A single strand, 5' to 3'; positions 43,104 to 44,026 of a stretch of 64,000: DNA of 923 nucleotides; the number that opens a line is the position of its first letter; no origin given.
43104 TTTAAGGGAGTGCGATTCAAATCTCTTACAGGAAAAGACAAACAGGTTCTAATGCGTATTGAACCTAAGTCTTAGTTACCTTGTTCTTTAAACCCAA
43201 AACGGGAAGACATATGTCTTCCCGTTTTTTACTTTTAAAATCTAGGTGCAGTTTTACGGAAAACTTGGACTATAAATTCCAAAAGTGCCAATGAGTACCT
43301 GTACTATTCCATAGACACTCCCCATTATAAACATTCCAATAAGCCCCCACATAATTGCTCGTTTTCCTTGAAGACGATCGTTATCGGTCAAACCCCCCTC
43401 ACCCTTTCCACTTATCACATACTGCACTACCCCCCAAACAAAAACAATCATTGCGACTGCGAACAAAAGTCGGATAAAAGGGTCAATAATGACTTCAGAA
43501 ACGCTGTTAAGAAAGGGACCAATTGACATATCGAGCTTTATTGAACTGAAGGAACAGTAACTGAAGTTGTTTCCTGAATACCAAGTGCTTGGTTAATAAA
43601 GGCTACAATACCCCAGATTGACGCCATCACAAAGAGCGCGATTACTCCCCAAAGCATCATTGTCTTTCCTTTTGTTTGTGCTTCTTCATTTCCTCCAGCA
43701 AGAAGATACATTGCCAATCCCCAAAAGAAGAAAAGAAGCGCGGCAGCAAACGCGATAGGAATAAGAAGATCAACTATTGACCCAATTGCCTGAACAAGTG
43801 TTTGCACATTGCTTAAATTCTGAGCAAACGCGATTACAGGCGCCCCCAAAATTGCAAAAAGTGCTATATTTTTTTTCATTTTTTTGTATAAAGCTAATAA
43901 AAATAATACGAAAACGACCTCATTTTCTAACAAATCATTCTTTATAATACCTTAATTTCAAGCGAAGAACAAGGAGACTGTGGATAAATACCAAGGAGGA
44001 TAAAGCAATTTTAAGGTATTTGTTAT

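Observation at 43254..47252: Tandem array of six VirB2/TrbC-like pilin paralogs, co-oriented with a membrane-anchored solute-binding-like protein and a SAM methyltransferase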

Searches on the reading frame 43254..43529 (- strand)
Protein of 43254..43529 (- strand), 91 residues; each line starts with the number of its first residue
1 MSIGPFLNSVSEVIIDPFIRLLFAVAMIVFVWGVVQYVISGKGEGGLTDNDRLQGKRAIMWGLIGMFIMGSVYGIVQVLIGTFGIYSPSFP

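Call 3: search_protein_families(library=pfam, proteins=[window:43254-43529:-], max_evalue=1)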
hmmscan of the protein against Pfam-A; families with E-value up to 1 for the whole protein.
window:43254-43529:- (91 aa): 2 families
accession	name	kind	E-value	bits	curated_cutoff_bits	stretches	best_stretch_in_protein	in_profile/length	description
PF18895.5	T4SS_pilin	-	1.2e-07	32.2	26.6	1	18-79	16-71/71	Type IV secretion system pilin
PF10066.14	DUF2304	-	0.061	14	25.5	1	49-88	22-63/106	Uncharacterized conserved protein (DUF2304)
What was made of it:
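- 43254..43529 (-): Pilin T6, 91 aa. It has two TM helices and no signal peptide. It belongs to the last-position orthogroup. PF18895 at 32.2 bits (call 3).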

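Call 4: search_protein_families(library=ncbifam, proteins=[window:43254-43529:-], max_evalue=1)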
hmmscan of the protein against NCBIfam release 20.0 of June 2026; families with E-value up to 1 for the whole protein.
window:43254-43529:- (91 aa): 5 families
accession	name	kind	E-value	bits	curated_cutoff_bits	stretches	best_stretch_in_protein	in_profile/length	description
NF037996.1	B-4DMT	subfamily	0.005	16.7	100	1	21-83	40-97/139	B-4DMT family transporter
TIGR02624.1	rhamnu_1P_ald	equivalog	0.033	13.5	400.95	1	26-76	170-222/270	rhamnulose-1-phosphate aldolase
NF038018.1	qmoC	equivalog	0.17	11.3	300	0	48-79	216-247/360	quinone-interacting membrane-bound oxidoreductase complex subunit QmoC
NF002963.0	PRK03634.1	equivalog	0.2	10.7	170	1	33-71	181-219/274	rhamnulose-1-phosphate aldolase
NF045849.1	ICE_MMCAP2_0565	equivalog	0.25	11.1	40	0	24-82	23-79/80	Mbov_0395 family pilin-like conjugal transfer protein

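Call 47: search_solved_structures(query=A1, max_evalue=10)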
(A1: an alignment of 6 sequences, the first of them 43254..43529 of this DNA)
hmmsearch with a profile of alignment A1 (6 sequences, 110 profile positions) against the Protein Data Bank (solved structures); distinct sequences matched with E-value up to 10: 0.
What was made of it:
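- Tried and rejected: A profile of the six window paralogs alone found nothing in PDB sequences (call 47).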

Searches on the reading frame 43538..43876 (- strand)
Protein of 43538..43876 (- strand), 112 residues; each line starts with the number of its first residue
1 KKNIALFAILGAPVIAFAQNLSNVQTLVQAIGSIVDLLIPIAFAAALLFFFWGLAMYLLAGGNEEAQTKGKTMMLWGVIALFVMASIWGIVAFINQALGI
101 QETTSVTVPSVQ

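Call 3: search_protein_families(library=pfam, proteins=[window:43538-43876:-], max_evalue=1)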
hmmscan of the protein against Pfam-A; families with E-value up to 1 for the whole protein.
window:43538-43876:- (112 aa): 2 families
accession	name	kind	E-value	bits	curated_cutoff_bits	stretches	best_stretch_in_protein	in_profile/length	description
PF18895.5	T4SS_pilin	-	6.1e-11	42.7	26.6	1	24-94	2-71/71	Type IV secretion system pilin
PF00520.37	Ion_trans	-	0.0017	18.1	25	1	14-91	105-191/241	Ion transport protein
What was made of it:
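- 43538..43879 (-): Pilin T5, 113 aa, the canonical type and the penultimate-position orthogroup. It is the candidate major subunit. PF18895 at 42.7 bits, the best of the six (call 3).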

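Call 4: search_protein_families(library=ncbifam, proteins=[window:43538-43876:-], max_evalue=1)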
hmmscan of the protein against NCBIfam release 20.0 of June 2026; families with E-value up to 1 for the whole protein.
window:43538-43876:- (112 aa): 2 families
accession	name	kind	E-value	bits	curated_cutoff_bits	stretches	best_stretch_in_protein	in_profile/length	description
NF045849.1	ICE_MMCAP2_0565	equivalog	0.0068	16.1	40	1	24-96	5-78/80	Mbov_0395 family pilin-like conjugal transfer protein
NF033480.1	bifunc_MprF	equivalog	0.038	12.2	600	1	23-106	189-258/841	bifunctional lysylphosphatidylglycerol flippase/synthetase MprF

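Call 32: find_homologous_proteins(query=window:43538-43876:-, max_evalue=0.001)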
Query window:43538-43876:- (112 aa): 248 proteins with E <= 0.001 among 262 candidates; the best 120 are listed.
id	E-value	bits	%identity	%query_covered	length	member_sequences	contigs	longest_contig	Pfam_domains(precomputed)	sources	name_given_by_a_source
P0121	9.1e-62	224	100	100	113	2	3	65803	PF18895.6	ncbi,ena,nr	ncbi:MAG: hypothetical protein KAR00_02975 [Candidatus Pacebacteria bacterium]|nr:hypothetical prote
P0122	8.6e-46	172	80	82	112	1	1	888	PF18895.6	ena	-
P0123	6.6e-42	160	73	99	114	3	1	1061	PF18895.6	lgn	-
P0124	4.6e-40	154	68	99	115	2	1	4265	PF18895.6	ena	-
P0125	8.9e-40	153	70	100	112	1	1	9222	PF18895.6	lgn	-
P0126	8.1e-37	143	63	99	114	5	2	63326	PF18895.6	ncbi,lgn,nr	ncbi:MAG: hypothetical protein U1D31_01250 [Patescibacteria group bacterium]|nr:hypothetical protein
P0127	3.0e-36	142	62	99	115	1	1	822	PF18895.6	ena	-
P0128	8.9e-35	137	70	82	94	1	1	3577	PF18895.6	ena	-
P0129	1.3e-32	130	67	67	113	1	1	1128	PF18895.6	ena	-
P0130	3.9e-32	128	62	88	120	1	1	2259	PF18895.6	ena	-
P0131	7.2e-32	128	66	82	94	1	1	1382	PF18895.6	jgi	jgi:hypothetical protein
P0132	9.1e-32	127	58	92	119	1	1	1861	PF18895.6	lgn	-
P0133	1.1e-31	127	58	98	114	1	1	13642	PF18895.6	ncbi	-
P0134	2.4e-31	126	56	99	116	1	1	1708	PF18895.6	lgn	-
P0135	2.7e-31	126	63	87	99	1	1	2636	PF18895.6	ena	-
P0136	1.1e-30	124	60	88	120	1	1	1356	PF18895.6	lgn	-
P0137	1.1e-30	124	57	100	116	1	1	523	PF18895.6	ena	-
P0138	2.5e-30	123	57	88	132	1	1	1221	PF18895.6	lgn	-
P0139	6.8e-30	121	54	100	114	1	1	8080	PF18895.6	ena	-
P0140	1.1e-29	121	57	88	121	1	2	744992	PF18895.6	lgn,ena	-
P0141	1.2e-29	120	55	99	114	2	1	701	PF18895.6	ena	-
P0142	2.3e-29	120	58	89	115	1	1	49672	PF18895.6,PF00520.38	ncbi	-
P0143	3.3e-29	119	58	83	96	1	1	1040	PF18895.6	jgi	jgi:prolipoprotein diacylglyceryltransferase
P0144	3.5e-29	119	58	89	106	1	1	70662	PF18895.6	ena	-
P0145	1.7e-28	117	55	94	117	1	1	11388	PF18895.6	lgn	-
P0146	1.8e-28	117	50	99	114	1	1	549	PF18895.6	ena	-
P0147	4.4e-28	115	54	100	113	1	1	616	PF18895.6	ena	-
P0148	4.6e-28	115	69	63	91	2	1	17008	PF18895.6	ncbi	ncbi:MAG: hypothetical protein AAB587_02065, partial [Patescibacteria group bacterium]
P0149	6.3e-28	115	53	97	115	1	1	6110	PF18895.6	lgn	-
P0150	6.9e-28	115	55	97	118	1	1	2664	PF18895.6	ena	-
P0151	8.6e-28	114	60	80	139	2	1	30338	PF18895.6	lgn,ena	-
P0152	2.5e-27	113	58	79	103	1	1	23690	PF18895.6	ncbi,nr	ncbi:pilin [Candidatus Parcubacteria bacterium]|nr:pilin [Candidatus Parcubacteria bacterium]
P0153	3.1e-27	113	54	100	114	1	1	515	PF18895.6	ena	-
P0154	4.1e-27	112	48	98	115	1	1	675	PF18895.6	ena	-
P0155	7.1e-27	112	53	98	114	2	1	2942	PF18895.6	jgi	jgi:hypothetical protein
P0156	7.5e-27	111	55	88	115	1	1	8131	PF18895.6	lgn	-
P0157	1.0e-26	111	61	82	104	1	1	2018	PF18895.6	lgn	-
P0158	1.3e-26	111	47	99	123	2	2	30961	PF18895.6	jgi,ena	-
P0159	1.3e-26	111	49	99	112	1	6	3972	PF18895.6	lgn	-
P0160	1.7e-26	110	50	90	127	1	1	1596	PF18895.6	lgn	-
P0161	2.6e-26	110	55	81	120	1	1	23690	PF18895.6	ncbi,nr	ncbi:hypothetical protein KW783_00935 [Candidatus Parcubacteria bacterium]|nr:hypothetical protein [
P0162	2.9e-26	110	53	99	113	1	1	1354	PF18895.6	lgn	-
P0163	3.7e-26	109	54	89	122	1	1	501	PF18895.6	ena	-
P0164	4.2e-26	109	54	99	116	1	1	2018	PF18895.6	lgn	-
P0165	4.7e-26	109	57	84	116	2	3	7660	PF18895.6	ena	-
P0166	6.3e-26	108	57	88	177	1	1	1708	PF18895.6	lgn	-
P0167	6.5e-26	108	55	97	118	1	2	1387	PF18895.6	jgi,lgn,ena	-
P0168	9.5e-26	108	54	89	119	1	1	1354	PF18895.6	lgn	-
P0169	1.1e-25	108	54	98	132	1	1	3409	PF18895.6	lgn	-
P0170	1.1e-25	108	57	82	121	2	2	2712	PF18895.6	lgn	-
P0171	1.5e-25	107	50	98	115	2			PF18895.6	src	-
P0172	1.7e-25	107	69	64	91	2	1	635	PF18895.6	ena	-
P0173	2.0e-25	107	52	88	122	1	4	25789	PF18895.6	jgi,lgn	-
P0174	2.2e-25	107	49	99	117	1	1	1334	PF18895.6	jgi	-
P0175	2.5e-25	107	52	97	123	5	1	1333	PF18895.6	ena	-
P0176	2.5e-25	107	51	84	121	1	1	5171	PF18895.6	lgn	-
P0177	3.1e-25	106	45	99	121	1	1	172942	PF18895.6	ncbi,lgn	-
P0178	3.2e-25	106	55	96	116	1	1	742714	PF18895.6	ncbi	-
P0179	3.3e-25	106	50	99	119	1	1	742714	PF18895.6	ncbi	-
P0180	3.3e-25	106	48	100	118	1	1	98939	PF18895.6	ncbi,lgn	-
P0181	4.3e-25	106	50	88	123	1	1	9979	PF18895.6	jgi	jgi:hypothetical protein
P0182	4.5e-25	106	46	99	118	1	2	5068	PF18895.6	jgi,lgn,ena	-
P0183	9.3e-25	105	52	86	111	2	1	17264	PF18895.6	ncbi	-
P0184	1.1e-24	104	47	99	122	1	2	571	PF18895.6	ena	-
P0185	1.1e-24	104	49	98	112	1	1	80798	PF18895.6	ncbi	-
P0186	1.9e-24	104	55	76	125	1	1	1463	PF18895.6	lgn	-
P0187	2.3e-24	103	51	89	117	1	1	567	PF18895.6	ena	-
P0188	2.4e-24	103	53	89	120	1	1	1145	PF18895.6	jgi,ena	-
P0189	2.5e-24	103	51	89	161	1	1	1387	PF18895.6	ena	-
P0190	2.6e-24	103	54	99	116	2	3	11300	PF18895.6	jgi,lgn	jgi:hypothetical protein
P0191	3.4e-24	103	53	90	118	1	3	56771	PF18895.6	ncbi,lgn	-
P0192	3.8e-24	103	55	85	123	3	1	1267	PF18895.6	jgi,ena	-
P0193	6.6e-24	102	52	88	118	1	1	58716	PF18895.6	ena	-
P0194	7.2e-24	102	50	96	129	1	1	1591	PF18895.6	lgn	-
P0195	7.3e-24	102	49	88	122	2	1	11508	PF18895.6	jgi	-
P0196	8.9e-24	102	53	87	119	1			PF18895.6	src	-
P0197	9.2e-24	102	51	88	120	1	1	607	PF18895.6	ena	-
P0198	9.3e-24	102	50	88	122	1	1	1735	PF18895.6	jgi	-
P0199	1.0e-23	101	50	96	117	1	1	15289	PF18895.6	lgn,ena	-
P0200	1.3e-23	101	51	89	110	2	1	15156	PF18895.6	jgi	jgi:hypothetical protein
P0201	1.5e-23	101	51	95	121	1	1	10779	PF18895.6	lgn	-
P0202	1.7e-23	101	55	88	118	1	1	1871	PF18895.6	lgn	-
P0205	2.4e-23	100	54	79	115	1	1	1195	PF18895.6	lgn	-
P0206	2.8e-23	100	58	81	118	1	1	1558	PF18895.6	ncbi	-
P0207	3.6e-23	100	48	99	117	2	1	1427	PF18895.6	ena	-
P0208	4.8e-23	99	50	89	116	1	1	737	PF18895.6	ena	-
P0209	7.3e-23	99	47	88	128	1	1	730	PF18895.6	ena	-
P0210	7.5e-23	99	45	98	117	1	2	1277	PF18895.6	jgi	jgi:hypothetical protein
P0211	8.1e-23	98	50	89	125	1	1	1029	PF18895.6,PF04956.19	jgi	-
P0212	8.9e-23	98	48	92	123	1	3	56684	PF18895.6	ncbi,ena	-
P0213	9.3e-23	98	50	88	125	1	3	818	PF18895.6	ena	-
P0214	1.0e-22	98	47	88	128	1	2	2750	PF18895.6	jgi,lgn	-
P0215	1.1e-22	98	47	98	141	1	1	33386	PF18895.6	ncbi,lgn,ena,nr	ncbi:hypothetical protein COB55_01760 [Candidatus Wolfebacteria bacterium]|nr:MAG: hypothetical prot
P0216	1.2e-22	98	49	89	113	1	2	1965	PF18895.6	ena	-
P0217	1.2e-22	98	44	100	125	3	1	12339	PF18895.6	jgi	-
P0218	1.3e-22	98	52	89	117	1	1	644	PF18895.6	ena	-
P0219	1.5e-22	98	56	73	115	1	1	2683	PF18895.6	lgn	-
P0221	1.7e-22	97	51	89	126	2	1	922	PF18895.6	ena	-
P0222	1.7e-22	97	55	79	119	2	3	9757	PF18895.6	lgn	-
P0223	1.8e-22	97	47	91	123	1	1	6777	PF18895.6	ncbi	-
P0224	2.3e-22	97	50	90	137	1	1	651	PF18895.6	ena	-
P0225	3.6e-22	96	44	99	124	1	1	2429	PF18895.6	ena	-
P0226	4.0e-22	96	44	96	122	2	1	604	PF18895.6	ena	-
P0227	5.0e-22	96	42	98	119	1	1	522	PF18895.6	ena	-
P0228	6.0e-22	96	48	96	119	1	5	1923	PF18895.6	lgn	-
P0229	7.1e-22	95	43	99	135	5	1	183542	PF18895.6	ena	-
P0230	7.8e-22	95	54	79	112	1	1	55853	PF18895.6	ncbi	-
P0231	8.0e-22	95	53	96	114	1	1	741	PF18895.6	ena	-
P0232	8.3e-22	95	50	77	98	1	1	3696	PF18895.6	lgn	-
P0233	8.7e-22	95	52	88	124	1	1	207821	PF18895.6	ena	-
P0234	8.9e-22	95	46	94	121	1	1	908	PF18895.6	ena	-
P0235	8.9e-22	95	56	66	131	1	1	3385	PF18895.6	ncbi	-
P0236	1.8e-21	94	52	90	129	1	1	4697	PF18895.6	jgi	jgi:hypothetical protein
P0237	2.5e-21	94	49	87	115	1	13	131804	PF18895.6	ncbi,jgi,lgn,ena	ncbi:MAG TPA: hypothetical protein VJH67_00800 [Candidatus Paceibacterota bacterium]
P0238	2.6e-21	94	47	82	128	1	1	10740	PF18895.6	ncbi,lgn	-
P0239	3.4e-21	93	49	98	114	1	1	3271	PF18895.6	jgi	jgi:uncharacterized membrane protein HdeD (DUF308 family)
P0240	3.5e-21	93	42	97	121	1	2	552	PF18895.6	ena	-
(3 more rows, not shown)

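Call 42: predict_structure(alignment_id=A3)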
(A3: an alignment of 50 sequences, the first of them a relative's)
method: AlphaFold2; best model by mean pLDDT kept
length: 113 residues; sequences in the alignment: 50
mean_pLDDT: 81.9   pTM: 0.55
mean pLDDT of the five models: 81.9, 77.9, 75.9, 75.6, 75.1
residues with pLDDT >= 90: 43; 70-90: 43; 50-70: 27; < 50: 0
segments of 3 or more residues with pLDDT < 50: none
pLDDT, mean of each block of 10 residues (from residue 1): 69 66 75 86 94 93 88 94 92 86 63 61
secondary structure, 60 per line:
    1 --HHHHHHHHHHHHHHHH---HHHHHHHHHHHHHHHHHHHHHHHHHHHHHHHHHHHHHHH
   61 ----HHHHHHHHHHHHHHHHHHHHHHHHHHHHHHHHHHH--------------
elements in order: H3-18 H22-60 H65-99
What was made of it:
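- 43538..43879 (-): The AlphaFold2 model has pLDDT 81.9 and shows a hairpin of helices 22-60 and 65-99 (call 42).
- On VirB2/TrbC-type conjugative pilin: The AlphaFold2 model of T5 has helices 22-60 and 65-99 (call 42).
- The predicted structure is a helical hairpin (call 42).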

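Call 45: fold_search(model_id=the predicted structure, library=pdb)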
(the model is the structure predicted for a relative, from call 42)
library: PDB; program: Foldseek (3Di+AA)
matches with E <= 10: 105; with E <= 0.001: 0
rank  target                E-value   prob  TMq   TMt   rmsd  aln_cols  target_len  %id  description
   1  5n9j_Z                1.5e+00  0.38  0.38  0.36   8.4        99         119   13  Core Mediator of transcriptional regulation (released 2017-05-17)
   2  6s1k_E                1.8e+00  0.47  0.44  0.48   5.2        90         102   18  E. coli Core Signaling Unit, carrying QQQQ receptor mutation (released 2020-01-22)
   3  6bz3_A                1.9e+00  0.30  0.38  0.35  17.6       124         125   18  Complex structure of FAK FAT domain and DCC P3 motif (released 2018-04-04)
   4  6x89_4L               2.2e+00  0.94  0.42  0.54   0.9        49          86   22  Vigna radiata mitochondrial complex I* (released 2020-09-02)
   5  4h63_V                2.2e+00  0.20  0.34  0.33   8.1        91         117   13  Structure of the Schizosaccharomyces pombe Mediator head module (released 2012-10-31)
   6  3g67_A                2.3e+00  0.63  0.55  0.32   6.1       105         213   14  Crystal Structure of a Soluble Chemoreceptor from Thermotoga maritima (released 2009-07-28)
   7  5u0p_V                2.3e+00  0.18  0.35  0.34   8.1        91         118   13  Cryo-EM structure of the transcriptional Mediator (released 2017-03-08)
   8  9o48_A                2.4e+00  0.57  0.55  0.21   4.9       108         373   12  Cryo-EM structure of the human SK2-4 chimera/calmodulin channel complex in the Ca2+ bound state (released 2025-07-09)
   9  7c7e                  2.8e+00  0.33  0.32  0.26  11.9        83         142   13  Crystal structure of C terminal domain of Escherichia coli DgoR (released 2021-01-20)
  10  6cnn_A                2.9e+00  0.38  0.48  0.16   8.8       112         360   11  Cryo-EM structure of the human SK4/calmodulin channel complex in the Ca2+ bound state I (released 2018-05-02)
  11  8e73_4L               3.3e+00  0.23  0.31  0.35  16.9        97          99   18  Vigna radiata supercomplex I+III2 (full bridge) (released 2023-01-11)
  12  7p3r_A                3.3e+00  0.14  0.32  0.16   7.4       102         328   15  Helical structure of the toxin MakA from Vibrio cholera (released 2022-02-23)
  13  8bef_K                3.5e+00  0.63  0.41  0.46  12.7        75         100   20  Cryo-EM structure of the Arabidopsis thaliana I+III2 supercomplex (CI membrane core) (released 2023-01-11)
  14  8vc9_E                3.5e+00  0.33  0.39  0.13   9.3        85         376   12  Hybrid response regulator LvrB from Leptospira / phosphorylated REC form (released 2024-12-18)
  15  7a23_K                3.7e+00  0.63  0.44  0.57   6.8        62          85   19  Plant mitochondrial respiratory complex I (released 2020-10-28)
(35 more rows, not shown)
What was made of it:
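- On VirB2/TrbC-type conjugative pilin: Foldseek with the model found nothing at E<=0.001 (call 45).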

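Call 46: search_solved_structures(query=A3, max_evalue=10, show_alignments=2)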
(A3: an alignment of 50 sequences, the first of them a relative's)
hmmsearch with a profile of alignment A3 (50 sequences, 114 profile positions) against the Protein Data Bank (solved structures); distinct sequences matched with E-value up to 10: 4.
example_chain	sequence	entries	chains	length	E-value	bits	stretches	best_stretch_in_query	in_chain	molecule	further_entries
8cw4_1A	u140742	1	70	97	0.0075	19.2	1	6-55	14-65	Conjugal transfer protein TraM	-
9hmf_O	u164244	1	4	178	0.072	16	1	63-111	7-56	Flagellar protein FliL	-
9ejc_E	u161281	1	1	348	2.9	10.8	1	40-96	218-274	viral G-protein coupled receptor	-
8w1a_A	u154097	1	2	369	3.1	10.7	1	40-96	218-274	viral G-protein coupled receptor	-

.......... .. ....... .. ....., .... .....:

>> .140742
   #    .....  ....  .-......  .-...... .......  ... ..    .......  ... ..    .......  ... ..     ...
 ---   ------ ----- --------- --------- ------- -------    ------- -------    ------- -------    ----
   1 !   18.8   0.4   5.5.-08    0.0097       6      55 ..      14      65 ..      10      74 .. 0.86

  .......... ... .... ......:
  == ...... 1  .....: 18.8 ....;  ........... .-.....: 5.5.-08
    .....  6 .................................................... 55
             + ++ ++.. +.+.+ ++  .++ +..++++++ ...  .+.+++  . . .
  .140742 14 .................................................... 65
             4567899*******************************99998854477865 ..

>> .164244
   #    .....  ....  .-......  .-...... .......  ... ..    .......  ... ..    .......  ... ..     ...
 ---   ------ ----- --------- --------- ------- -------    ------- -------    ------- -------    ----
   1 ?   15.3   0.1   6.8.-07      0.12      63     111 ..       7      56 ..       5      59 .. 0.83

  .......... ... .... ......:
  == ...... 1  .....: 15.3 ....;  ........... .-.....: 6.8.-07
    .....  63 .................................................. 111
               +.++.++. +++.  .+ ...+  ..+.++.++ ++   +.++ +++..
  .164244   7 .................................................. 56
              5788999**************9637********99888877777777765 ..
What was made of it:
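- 43538..43879 (-): The family profile's best PDB hit is the pilus subunit TraM, 8cw4 (call 46).
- On VirB2/TrbC-type conjugative pilin: The best hit of the T5 family profile among 177,635 PDB sequences is TraM of the pKM101 pilus (8cw4), at E=0.0075 over the N-terminal half only (call 46).
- The best PDB hit of the T5 profile is the pKM101 pilus subunit TraM (call 46). The best PDB sequence hit is a true pilus subunit (call 46).
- Tried and rejected: The deeper T5 family profile was needed (call 46).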

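Call 80: find_encoding_contigs(protein=P0229, flank=10000, max_places=1)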
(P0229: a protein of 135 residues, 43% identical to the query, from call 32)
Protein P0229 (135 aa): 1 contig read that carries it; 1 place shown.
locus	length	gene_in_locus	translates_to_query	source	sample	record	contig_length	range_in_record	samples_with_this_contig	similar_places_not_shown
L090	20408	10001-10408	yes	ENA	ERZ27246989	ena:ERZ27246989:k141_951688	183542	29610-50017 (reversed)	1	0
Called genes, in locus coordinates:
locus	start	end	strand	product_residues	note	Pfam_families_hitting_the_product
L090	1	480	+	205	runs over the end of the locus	PF01195:Pept_tRNA_hydro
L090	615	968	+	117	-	-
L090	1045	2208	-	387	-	PF21710:Spt6_S1 (faint), PF23459:S1_RRP5 (faint), PF21543:CvfB_2nd (faint), PF00575:S1 (weak), PF24685:OB_RRP5_4th (faint), PF00575:S1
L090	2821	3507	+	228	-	PF13483:Lactamase_B_3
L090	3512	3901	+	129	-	-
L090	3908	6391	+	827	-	PF00521:DNA_topoisoIV, PF03989:DNA_gyraseA_C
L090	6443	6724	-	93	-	-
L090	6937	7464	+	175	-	PF01135:PCMT, PF01209:Ubie_methyltran, PF01728:FtsJ (weak), PF05175:MTS (weak), PF13847:Methyltransf_31, PF08241:Methyltransf_11, PF08242:Methyltransf_12 (weak), PF13649:Methyltransf_25, +1 more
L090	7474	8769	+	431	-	PF01547:SBP_bac_1, PF13416:SBP_bac_8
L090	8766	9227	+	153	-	PF04956:TrbC (faint), PF18895:T4SS_pilin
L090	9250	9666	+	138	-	PF04956:TrbC (weak), PF18895:T4SS_pilin (weak)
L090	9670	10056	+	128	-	PF18895:T4SS_pilin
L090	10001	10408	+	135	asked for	PF18895:T4SS_pilin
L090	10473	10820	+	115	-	PF18895:T4SS_pilin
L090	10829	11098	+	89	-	PF18895:T4SS_pilin (weak)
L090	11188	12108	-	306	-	-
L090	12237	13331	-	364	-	PF01145:Band_7 (weak)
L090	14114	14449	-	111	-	PF02033:RBFA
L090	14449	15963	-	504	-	PF00009:GTP_EFTU, PF00071:Ras, PF01926:MMR_HSR1, PF02421:FeoB_N (faint), PF03193:RsgA_GTPase (faint), PF08477:Roc (weak), PF22042:EF-G_D2, PF11987:IF-2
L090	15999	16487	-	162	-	PF14584:DUF4446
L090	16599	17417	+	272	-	PF13365:Trypsin_2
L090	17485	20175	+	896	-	PF02861:Clp_N, PF23569:NBD_SMAX1, PF00004:AAA, PF17871:AAA_lid_9, PF00004:AAA, PF07724:AAA_2, PF07728:AAA_5, PF10431:ClpB_D2-small, +4 more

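Call 81: find_encoding_contigs(protein=P0215, flank=10000, max_places=1)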
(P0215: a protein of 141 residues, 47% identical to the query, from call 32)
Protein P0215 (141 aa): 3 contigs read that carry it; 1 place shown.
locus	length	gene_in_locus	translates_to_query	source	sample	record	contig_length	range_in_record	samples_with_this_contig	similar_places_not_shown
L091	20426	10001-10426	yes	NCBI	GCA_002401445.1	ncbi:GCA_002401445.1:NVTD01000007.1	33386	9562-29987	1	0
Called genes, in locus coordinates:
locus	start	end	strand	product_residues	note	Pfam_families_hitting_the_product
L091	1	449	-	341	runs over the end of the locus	PF18884:TSP3_bac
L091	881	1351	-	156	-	PF00575:S1, PF23459:S1_RRP5 (faint), PF00575:S1 (weak)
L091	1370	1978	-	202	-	PF00575:S1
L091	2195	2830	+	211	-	PF13483:Lactamase_B_3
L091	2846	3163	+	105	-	-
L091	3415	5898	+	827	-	PF00521:DNA_topoisoIV, PF03989:DNA_gyraseA_C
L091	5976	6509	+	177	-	PF01135:PCMT (weak), PF01209:Ubie_methyltran, PF01728:FtsJ (weak), PF13847:Methyltransf_31, PF08241:Methyltransf_11, PF08242:Methyltransf_12 (weak), PF13649:Methyltransf_25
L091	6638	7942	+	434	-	PF01547:SBP_bac_1, PF13416:SBP_bac_8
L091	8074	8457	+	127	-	PF18895:T4SS_pilin (weak)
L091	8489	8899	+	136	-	PF04956:TrbC, PF18895:T4SS_pilin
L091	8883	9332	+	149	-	-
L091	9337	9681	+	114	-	PF18895:T4SS_pilin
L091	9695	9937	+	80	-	PF18895:T4SS_pilin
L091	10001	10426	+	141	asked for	PF18895:T4SS_pilin (weak)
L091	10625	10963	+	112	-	PF18895:T4SS_pilin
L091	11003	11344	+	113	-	PF18895:T4SS_pilin (weak)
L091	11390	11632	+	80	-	PF18895:T4SS_pilin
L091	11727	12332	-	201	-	-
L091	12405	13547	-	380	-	-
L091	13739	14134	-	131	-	PF00072:Response_reg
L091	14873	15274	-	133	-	PF01371:Trp_repressor (weak)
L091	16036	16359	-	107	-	PF02033:RBFA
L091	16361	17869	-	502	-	PF00009:GTP_EFTU, PF01926:MMR_HSR1, PF02421:FeoB_N (weak), PF22042:EF-G_D2, PF11987:IF-2, PF14578:GTP_EFTU_D4 (weak)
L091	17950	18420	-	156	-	PF14584:DUF4446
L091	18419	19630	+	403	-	PF00266:Aminotran_5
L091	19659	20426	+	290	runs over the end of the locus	PF13365:Trypsin_2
